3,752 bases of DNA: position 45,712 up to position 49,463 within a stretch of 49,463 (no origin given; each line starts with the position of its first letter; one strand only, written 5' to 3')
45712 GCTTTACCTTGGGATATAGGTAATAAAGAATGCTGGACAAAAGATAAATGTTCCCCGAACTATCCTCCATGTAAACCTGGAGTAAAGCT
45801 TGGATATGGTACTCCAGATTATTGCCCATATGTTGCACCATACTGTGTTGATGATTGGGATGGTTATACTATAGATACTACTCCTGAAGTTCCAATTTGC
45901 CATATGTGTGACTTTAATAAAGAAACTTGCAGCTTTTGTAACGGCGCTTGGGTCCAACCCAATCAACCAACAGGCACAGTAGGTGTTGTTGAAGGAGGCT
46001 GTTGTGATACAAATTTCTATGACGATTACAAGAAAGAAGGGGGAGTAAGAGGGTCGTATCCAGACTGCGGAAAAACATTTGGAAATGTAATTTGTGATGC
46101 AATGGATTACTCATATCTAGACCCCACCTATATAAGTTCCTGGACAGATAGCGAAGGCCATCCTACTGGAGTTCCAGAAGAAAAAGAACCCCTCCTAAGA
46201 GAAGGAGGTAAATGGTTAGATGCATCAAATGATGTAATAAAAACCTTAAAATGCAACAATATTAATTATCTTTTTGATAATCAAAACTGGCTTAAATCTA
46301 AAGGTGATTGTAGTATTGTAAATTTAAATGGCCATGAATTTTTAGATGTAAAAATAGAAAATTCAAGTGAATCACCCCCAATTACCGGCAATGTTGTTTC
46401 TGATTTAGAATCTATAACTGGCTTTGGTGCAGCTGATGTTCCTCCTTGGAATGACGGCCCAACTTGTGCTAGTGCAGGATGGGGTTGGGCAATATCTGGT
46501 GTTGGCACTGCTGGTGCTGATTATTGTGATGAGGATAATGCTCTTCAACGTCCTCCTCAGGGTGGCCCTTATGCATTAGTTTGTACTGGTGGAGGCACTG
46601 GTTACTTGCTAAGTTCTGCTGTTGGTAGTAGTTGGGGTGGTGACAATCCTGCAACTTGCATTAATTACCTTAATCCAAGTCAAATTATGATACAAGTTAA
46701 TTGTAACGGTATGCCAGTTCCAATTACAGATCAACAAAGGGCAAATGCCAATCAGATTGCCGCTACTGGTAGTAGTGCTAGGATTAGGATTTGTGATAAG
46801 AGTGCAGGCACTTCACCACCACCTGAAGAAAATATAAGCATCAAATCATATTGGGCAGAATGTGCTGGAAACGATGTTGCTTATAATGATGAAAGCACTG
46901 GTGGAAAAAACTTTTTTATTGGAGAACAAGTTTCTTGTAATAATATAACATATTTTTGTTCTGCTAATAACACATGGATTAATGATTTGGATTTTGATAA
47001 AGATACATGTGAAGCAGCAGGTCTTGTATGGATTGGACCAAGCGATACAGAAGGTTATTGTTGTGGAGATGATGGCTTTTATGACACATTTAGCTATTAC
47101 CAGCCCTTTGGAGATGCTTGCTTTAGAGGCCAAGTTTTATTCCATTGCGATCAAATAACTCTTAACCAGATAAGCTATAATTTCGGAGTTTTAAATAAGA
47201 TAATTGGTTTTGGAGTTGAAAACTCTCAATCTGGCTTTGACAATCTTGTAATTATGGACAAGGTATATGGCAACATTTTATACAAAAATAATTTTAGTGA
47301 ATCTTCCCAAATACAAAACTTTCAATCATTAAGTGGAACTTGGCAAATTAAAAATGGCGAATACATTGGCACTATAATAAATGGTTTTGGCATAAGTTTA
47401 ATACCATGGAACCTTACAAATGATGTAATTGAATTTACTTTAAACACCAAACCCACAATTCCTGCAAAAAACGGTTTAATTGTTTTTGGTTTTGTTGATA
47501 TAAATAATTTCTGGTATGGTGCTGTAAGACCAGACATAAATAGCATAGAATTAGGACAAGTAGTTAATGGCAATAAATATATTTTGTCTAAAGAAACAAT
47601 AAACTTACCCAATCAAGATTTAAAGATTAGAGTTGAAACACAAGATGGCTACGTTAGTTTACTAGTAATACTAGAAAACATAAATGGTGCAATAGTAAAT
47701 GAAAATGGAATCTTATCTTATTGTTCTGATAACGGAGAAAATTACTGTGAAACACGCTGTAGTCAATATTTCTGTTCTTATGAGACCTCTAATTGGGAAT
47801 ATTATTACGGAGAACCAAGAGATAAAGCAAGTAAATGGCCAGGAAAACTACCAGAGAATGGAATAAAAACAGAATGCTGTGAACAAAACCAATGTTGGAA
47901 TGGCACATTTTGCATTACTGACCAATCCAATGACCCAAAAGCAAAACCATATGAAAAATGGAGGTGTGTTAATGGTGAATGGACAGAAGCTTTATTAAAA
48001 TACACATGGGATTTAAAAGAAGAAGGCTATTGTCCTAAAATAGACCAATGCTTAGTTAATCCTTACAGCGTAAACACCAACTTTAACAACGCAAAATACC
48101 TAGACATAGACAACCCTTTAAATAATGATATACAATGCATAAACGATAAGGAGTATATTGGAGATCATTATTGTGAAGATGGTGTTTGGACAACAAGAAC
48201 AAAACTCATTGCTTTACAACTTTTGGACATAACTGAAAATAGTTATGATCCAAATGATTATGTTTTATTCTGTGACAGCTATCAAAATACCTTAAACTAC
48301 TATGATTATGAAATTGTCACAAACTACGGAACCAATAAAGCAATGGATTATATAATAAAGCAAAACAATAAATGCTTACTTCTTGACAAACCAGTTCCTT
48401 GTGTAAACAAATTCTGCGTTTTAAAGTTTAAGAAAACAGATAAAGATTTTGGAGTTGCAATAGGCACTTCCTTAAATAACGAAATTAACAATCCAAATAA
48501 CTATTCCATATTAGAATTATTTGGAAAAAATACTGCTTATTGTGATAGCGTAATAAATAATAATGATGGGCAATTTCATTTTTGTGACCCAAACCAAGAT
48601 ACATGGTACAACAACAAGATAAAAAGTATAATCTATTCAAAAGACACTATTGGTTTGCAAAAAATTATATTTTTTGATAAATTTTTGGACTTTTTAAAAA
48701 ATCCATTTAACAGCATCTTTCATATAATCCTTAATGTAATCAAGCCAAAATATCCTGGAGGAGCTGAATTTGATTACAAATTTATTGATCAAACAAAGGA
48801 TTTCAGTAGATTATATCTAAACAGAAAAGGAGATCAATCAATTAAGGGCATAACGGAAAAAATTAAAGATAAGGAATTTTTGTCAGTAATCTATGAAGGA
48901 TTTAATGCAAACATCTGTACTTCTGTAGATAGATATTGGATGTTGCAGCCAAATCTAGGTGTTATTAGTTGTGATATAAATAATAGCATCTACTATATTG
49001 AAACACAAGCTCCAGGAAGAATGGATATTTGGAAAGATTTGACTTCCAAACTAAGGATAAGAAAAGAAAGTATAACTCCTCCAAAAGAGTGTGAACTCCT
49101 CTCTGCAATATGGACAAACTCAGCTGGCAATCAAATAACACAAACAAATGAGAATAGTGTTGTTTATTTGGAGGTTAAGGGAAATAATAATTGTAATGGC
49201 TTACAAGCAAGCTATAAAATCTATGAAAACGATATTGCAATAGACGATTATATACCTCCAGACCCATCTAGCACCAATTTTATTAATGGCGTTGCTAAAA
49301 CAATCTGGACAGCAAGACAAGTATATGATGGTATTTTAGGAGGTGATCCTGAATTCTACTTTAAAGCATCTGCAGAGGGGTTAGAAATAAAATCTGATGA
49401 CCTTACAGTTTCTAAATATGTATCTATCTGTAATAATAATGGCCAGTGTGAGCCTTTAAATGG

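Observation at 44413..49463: Unlisted giant ORF (more than 1683 codons, open at the window end) encoding a Cys-rich surface protein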

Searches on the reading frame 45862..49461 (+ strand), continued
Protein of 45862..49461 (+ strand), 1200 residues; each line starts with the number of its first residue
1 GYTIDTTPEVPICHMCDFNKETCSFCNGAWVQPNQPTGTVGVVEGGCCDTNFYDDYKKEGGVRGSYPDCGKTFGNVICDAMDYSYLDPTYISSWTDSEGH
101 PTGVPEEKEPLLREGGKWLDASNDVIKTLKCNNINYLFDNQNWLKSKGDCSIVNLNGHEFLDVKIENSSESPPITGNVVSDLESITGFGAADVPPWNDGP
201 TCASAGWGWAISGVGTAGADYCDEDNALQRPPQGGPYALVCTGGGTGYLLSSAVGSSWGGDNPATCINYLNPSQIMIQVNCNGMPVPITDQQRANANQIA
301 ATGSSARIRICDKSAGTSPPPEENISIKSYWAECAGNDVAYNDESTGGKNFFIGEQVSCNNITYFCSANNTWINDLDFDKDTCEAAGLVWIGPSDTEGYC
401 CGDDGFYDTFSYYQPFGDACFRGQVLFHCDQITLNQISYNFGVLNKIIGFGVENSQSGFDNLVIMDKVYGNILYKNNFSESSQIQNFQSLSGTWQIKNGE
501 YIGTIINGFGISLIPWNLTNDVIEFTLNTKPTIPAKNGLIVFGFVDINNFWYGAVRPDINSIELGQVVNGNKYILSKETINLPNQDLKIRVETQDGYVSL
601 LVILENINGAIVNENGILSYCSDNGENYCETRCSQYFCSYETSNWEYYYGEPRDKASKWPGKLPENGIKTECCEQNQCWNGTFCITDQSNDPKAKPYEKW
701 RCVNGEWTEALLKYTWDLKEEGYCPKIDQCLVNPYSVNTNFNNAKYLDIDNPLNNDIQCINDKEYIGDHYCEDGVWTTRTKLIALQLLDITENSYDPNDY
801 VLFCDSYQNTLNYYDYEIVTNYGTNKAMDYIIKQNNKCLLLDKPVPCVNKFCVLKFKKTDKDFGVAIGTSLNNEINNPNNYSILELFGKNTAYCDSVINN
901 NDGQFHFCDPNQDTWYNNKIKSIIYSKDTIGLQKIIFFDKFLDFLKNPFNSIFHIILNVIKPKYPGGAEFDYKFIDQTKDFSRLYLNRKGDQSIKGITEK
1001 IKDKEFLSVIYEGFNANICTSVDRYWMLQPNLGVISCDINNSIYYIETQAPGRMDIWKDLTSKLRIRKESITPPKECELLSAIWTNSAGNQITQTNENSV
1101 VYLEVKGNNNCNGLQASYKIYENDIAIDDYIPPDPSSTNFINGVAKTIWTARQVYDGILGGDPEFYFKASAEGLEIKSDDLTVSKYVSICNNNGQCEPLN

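Call 74: find_encoding_contigs(protein=P0010, flank=10000, max_places=2)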
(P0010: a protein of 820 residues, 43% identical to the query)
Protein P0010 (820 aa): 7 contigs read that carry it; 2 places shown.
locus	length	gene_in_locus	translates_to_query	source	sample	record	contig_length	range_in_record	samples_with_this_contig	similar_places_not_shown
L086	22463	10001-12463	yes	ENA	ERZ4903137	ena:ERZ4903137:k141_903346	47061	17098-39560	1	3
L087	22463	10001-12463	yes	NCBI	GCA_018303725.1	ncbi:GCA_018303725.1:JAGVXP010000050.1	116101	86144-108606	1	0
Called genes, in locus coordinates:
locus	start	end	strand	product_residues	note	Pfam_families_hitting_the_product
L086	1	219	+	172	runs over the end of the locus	-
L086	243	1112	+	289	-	PF04055:Radical_SAM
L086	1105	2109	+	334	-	PF04055:Radical_SAM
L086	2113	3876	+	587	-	PF04055:Radical_SAM, PF13353:Fer4_12 (faint), PF04055:Radical_SAM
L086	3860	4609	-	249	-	-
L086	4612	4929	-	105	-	-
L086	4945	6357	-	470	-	PF04055:Radical_SAM, PF13353:Fer4_12, PF13186:SPASM (faint)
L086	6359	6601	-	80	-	-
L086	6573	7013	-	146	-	PF27806:HxsD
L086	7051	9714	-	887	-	PF06819:Arc_PepC, PF13231:PMT_2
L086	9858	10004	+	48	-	-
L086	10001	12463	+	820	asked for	-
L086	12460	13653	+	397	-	-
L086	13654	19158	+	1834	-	PF18884:TSP3_bac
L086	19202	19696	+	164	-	-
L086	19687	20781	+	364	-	-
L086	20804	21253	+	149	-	-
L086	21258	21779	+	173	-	-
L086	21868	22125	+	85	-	-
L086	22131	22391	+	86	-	-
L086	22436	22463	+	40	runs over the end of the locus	-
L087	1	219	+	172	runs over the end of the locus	-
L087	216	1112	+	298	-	PF04055:Radical_SAM, PF13353:Fer4_12 (faint)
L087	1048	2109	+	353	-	PF04055:Radical_SAM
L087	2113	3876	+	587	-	PF04055:Radical_SAM, PF13353:Fer4_12 (faint), PF04055:Radical_SAM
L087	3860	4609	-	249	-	-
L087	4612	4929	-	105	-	-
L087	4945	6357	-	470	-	PF04055:Radical_SAM, PF13353:Fer4_12, PF13186:SPASM (faint)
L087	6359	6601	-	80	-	-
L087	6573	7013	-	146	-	PF27806:HxsD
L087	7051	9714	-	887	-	PF06819:Arc_PepC, PF13231:PMT_2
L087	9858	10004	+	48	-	-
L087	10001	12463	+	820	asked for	-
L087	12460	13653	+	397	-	-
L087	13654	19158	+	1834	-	PF18884:TSP3_bac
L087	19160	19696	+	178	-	-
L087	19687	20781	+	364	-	-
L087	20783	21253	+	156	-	-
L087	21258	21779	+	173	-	-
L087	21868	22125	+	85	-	-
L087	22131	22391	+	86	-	-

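Call 101: search_protein_families(library=pfam, proteins=[L087:21868-22125:+, L087:22131-22391:+, L087:7051-9714:-, L087:9858-10004:+], max_evalue=0.5)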
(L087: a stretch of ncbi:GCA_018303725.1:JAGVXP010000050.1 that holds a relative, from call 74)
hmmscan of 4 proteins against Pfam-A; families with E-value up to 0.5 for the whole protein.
L087:21868-22125:+ (85 aa): 1 family
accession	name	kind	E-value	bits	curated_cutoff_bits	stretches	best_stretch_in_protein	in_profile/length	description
PF06103.16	DUF948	-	0.15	12.7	37.2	1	15-36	3-24/89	Bacterial protein of unknown function (DUF948)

L087:22131-22391:+ (86 aa): 3 families
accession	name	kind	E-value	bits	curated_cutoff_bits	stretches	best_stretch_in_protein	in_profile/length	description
PF10717.14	ODV-E18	-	0.13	12.6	28.1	1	20-41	26-47/87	Occlusion-derived virus envelope protein ODV-E18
PF20088.4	DUF6480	-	0.19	12.1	25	1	18-36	53-71/78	Family of unknown function (DUF6480)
PF16982.10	Flp1_like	-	0.32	10.9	33.5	1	23-43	14-34/49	Putative Flagellin, Flp1-like, domain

L087:7051-9714:- (887 aa): 3 families
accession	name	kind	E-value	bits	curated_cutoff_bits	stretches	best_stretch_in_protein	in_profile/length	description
PF06819.16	Arc_PepC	-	9e-12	45.6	23.4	1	238-330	10-105/110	Archaeal Peptidase A24 C-terminal Domain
PF13231.12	PMT_2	-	5.2e-10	40.2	26.1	1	478-634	5-159/160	Dolichyl-phosphate-mannose-protein mannosyltransferase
PF01478.23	Peptidase_A24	-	0.0026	18.6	26.5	1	9-126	3-101/104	Type IV leader peptidase family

L087:9858-10004:+ (48 aa): 4 families
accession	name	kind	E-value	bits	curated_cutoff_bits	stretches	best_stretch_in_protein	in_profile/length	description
PF09386.16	ParD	-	0.00028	21.7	27.3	1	1-44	1-45/80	Antitoxin ParD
PF24930.1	DUF7750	-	0.0013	18.9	27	1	8-41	22-54/65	Domain of unknown function (DUF7750)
PF05534.18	HicB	-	0.0016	18.8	21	1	4-35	20-51/51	HicB family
PF09957.15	VapB_antitoxin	-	0.035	14.4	23.4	1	3-45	2-42/47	Bacterial antitoxin of type II TA system, VapB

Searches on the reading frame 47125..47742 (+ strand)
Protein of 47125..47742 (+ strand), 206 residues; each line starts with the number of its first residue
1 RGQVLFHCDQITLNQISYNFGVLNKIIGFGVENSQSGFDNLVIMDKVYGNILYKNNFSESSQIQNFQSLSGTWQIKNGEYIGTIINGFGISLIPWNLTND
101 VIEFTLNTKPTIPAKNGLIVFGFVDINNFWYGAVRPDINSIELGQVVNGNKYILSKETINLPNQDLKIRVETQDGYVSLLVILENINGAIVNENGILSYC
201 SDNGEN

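Call 36: search_protein_families(library=pfam, proteins=[window:47125-47742:+], max_evalue=10)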
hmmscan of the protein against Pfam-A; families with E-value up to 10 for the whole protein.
window:47125-47742:+ (206 aa): 0 families

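Call 38: find_homologous_proteins(query=window:47125-47742:+, max_evalue=0.01)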
Query window:47125-47742:+: 96 candidates shared short words with the query, none scored E <= 0.01.

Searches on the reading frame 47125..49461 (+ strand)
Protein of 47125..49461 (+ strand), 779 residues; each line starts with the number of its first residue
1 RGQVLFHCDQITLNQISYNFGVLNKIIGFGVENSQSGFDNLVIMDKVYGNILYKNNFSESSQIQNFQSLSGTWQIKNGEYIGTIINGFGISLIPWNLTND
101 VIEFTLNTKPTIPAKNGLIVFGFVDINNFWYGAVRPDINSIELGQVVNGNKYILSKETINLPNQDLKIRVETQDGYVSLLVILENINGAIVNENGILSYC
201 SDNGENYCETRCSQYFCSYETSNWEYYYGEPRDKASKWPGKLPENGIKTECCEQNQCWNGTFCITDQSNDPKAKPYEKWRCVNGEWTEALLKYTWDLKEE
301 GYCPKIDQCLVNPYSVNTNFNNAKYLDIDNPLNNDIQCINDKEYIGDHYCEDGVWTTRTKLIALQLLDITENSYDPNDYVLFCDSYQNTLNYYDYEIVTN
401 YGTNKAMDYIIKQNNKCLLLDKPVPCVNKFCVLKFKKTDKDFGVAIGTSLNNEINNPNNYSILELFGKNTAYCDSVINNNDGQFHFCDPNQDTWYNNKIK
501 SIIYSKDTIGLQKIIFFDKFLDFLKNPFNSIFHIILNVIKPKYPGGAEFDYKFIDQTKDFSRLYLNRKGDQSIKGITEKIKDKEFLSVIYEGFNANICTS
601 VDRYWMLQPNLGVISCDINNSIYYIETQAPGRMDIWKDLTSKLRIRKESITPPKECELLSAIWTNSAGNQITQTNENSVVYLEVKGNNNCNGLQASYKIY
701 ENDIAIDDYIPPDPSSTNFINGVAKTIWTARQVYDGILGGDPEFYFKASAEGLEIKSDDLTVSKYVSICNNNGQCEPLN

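Call 64: predict_structure(alignment_id=A4)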
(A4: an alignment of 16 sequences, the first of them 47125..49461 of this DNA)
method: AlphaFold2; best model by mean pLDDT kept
length: 779 residues; sequences in the alignment: 16
mean_pLDDT: 52.2   pTM: 0.46
mean pLDDT of the five models: 52.2, 50.5, 50.1, 49.8, 46.6
residues with pLDDT >= 90: 2; 70-90: 174; 50-70: 202; < 50: 401
segments of 3 or more residues with pLDDT < 50: 1-163, 165-188, 194-196, 202-209, 228-236, 241-250, 312-334, 391-409, 412-416, 516-548, 647-693, 715-717, 741-769, 771-779
pLDDT, mean of each block of 10 residues (from residue 1): 26 25 25 27 26 27 31 33 36 36 40 37 35 38 40 35 44 41 47 51 46 52 50 44 42 65 74 73 76 58 61 39 42 52 63 68 83 81 67 42 46 50 57 84 83 62 73 82 83 84 85 55 36 35 44 55 78 70 63 80 75 71 67 60 48 32 30 37 45 54 56 49 57 53 44 34 39 42
secondary structure, 60 per line:
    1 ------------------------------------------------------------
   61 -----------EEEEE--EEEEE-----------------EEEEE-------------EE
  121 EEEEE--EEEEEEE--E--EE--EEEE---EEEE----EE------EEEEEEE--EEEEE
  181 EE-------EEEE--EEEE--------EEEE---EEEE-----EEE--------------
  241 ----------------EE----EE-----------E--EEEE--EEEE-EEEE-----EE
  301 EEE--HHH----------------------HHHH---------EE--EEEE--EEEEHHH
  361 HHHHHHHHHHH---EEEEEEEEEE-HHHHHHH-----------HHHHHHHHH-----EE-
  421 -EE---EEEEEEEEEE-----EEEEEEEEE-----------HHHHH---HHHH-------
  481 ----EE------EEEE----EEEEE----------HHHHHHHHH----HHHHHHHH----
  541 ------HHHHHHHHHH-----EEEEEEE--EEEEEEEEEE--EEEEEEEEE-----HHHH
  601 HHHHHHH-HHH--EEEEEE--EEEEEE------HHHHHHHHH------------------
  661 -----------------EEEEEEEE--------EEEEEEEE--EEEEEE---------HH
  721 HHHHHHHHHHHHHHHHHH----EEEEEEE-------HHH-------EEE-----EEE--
elements in order (helices of 4 or more, strands of 3 or more residues): E72-76 E79-83 E101-105 E119-125 E128-134 E144-147 E151-154 E167-173 E176-182 E190-193 E196-199 E208-211 E215-218 E224-226 E279-282 E285-288 E290-293 E299-303 H331-334 E348-351 E354-357 H358-371 E375-384 H386-392 H404-412 E427-436 E442-450 H462-466 H470-473 E493-496 E501-505 H516-524 H529-536 H547-556 E562-568 E571-580 E583-591 H597-607 E614-619 E622-627 H634-642 E678-685 E694-701 E704-709 H719-738 E743-749 E767-769 E775-777

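Call 68: fold_search(model_id=the predicted structure, library=pdb)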
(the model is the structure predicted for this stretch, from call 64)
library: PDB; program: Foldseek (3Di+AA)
matches with E <= 10: 1066; with E <= 0.001: 0
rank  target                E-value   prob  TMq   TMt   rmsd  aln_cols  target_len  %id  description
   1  1mu2_B                8.5e-03  0.66  0.07  0.12  24.5       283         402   10  CRYSTAL STRUCTURE OF HIV-2 REVERSE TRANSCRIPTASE (released 2002-10-30)
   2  6vug_B                1.1e-02  0.93  0.08  0.14  19.5       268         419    8  Diabody bound to a Reverse Transcriptase Aptamer Complex (released 2021-02-17)
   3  9nlp_A                1.3e-02  0.89  0.07  0.14  16.1       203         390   12  HIV-1 Reverse Transcriptase with New Non-Nucleoside Reverse Transcriptase Inhibitor 12126065 (released 2025-05-07)
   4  7z2e_A                1.4e-02  0.80  0.08  0.11  24.0       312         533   10  Cryo-EM structure of NNRTI resistant M184I/E138K mutant HIV-1 reverse transcriptase with a DNA aptamer in complex with (released 2022-07-20)
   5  8tcj                  1.5e-02  0.95  0.07  0.17  14.6       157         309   13  Apo crystal Structure of modified HIV reverse transcriptase p51 domain (FPC2) (released 2024-07-17)
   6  9nlp_B                1.6e-02  0.87  0.08  0.17  14.3       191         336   11  HIV-1 Reverse Transcriptase with New Non-Nucleoside Reverse Transcriptase Inhibitor 12126065 (released 2025-05-07)
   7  4o44_A                1.7e-02  0.82  0.08  0.11  21.2       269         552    8  Crystal Structure of HIV-1 Reverse Transcriptase in complex with 4-((4-(mesitylamino)-6-(3-morpholinopropoxy)-1,3,5-tr (released 2014-05-21)
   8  1tkx_B                1.8e-02  0.82  0.08  0.14  20.0       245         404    9  CRYSTAL STRUCTURE OF HIV-1 REVERSE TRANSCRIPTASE IN COMPLEX WITH GW490745 (released 2004-12-07)
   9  3k8j                  1.9e-02  0.77  0.14  0.33  13.1       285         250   10  Structure of crystal form III of TP0453 (released 2010-10-27)
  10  8vbf_B                2.2e-02  0.89  0.08  0.16  20.2       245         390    9  Kinetic intermediate states of HIV-1 RT DNA synthesis captured by cryo-EM (released 2024-12-11)
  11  7z2e_B                2.2e-02  0.82  0.08  0.14  19.8       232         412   10  Cryo-EM structure of NNRTI resistant M184I/E138K mutant HIV-1 reverse transcriptase with a DNA aptamer in complex with (released 2022-07-20)
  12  7so1_A                2.7e-02  0.69  0.08  0.11  24.0       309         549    8  Crystal Structure of HIV-1 Reverse Transcriptase in Complex with (E)-4-((4-((4-(2-cyanovinyl)-2,6-dimethylphenyl)amino (released 2022-03-16)
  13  8vb7_B                2.7e-02  0.16  0.08  0.14  27.3       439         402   11  Kinetic intermediate states of HIV-1 RT DNA synthesis captured by cryo-EM (released 2024-12-11)
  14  9mxr_A                2.8e-02  0.72  0.08  0.12  24.3       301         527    9  Cryo-EM Structure of HIV-1 Reverse Transcriptase p66 Homodimer in Complex with 5-{2-[2-(2-oxo-4-sulfanylidene-3,4-dihy (released 2025-09-10)
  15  5j2m_B                3.0e-02  0.80  0.08  0.14  19.9       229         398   11  HIV-1 reverse transcriptase in complex with DNA and EFdA-triphosphate, a translocation-defective RT inhibitor (released 2016-08-03)
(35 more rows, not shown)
